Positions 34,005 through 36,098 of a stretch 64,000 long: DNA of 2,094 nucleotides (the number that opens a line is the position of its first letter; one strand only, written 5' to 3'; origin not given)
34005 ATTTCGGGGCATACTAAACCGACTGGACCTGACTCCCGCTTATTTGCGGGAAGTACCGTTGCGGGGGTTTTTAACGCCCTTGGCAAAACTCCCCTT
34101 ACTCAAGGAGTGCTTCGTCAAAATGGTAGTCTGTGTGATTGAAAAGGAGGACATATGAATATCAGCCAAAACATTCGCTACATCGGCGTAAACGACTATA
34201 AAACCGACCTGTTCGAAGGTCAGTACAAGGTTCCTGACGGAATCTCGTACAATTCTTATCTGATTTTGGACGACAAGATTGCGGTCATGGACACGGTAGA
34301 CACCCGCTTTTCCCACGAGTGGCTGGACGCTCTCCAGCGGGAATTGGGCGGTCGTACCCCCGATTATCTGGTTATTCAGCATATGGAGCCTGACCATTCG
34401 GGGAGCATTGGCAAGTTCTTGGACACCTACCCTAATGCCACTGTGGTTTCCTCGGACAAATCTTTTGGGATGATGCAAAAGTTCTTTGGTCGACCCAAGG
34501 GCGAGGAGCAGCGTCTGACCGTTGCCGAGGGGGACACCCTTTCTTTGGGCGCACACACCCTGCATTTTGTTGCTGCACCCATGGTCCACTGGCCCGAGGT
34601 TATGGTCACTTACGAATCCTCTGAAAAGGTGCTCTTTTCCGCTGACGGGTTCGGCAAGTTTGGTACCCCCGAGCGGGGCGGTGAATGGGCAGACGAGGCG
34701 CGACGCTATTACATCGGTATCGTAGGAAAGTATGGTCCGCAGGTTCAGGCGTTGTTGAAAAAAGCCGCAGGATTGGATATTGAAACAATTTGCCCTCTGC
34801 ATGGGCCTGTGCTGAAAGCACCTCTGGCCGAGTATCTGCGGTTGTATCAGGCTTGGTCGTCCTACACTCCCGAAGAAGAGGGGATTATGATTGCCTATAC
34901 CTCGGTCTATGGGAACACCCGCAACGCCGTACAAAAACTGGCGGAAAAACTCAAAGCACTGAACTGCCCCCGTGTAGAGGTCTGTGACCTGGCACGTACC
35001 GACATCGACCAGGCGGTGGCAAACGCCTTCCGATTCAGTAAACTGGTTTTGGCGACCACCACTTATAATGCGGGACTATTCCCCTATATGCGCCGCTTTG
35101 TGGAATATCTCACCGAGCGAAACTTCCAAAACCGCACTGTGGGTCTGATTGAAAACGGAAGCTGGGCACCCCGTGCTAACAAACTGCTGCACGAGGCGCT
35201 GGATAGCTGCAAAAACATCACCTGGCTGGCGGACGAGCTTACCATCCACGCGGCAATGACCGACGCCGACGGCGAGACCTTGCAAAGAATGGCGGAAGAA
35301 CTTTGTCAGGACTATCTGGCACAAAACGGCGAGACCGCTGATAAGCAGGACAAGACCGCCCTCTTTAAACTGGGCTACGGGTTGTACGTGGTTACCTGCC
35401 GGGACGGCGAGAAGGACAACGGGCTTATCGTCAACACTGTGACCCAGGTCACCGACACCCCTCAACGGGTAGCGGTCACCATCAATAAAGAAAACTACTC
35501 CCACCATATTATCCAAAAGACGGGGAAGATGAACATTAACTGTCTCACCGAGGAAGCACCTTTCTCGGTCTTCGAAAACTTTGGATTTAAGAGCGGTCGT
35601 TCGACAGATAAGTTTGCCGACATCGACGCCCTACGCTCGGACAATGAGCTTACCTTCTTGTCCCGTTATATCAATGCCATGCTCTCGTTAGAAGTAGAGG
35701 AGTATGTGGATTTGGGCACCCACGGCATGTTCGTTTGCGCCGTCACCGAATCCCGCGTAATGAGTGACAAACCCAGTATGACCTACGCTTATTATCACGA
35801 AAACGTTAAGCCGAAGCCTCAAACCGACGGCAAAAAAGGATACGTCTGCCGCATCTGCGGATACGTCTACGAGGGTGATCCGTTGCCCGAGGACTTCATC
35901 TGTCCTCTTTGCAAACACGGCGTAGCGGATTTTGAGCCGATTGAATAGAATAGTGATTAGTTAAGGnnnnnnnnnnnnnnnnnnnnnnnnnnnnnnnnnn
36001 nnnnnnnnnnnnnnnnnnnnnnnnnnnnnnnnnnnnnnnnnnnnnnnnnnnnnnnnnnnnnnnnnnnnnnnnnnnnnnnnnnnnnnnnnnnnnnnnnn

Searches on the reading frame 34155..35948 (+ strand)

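Call 72: search_protein_families(library=pfam, proteins=[window:34155-35948:+], max_evalue=0.00001)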
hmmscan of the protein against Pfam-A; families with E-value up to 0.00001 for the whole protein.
window:34155-35948:+ (597 aa): 5 families
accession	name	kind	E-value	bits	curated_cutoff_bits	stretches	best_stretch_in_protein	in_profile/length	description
PF01613.24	Flavin_Reduct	-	4.6e-31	108.4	27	1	406-552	4-150/153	Flavin reductase like domain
PF19583.5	ODP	-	6.3e-16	59.3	27.2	1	31-217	2-194/194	ODP family beta lactamase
PF00753.33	Lactamase_B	-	1.5e-09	38.6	22.7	1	31-215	5-195/196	Metallo-beta-lactamase superfamily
PF21349.2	RUBY_RBDX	-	2e-09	37.2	26.5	1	563-594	1-30/30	Rubrerythrin, rubredoxin-like domain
PF12724.12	Flavodoxin_5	-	1.2e-06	29.3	27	1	245-347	1-102/145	Flavodoxin domain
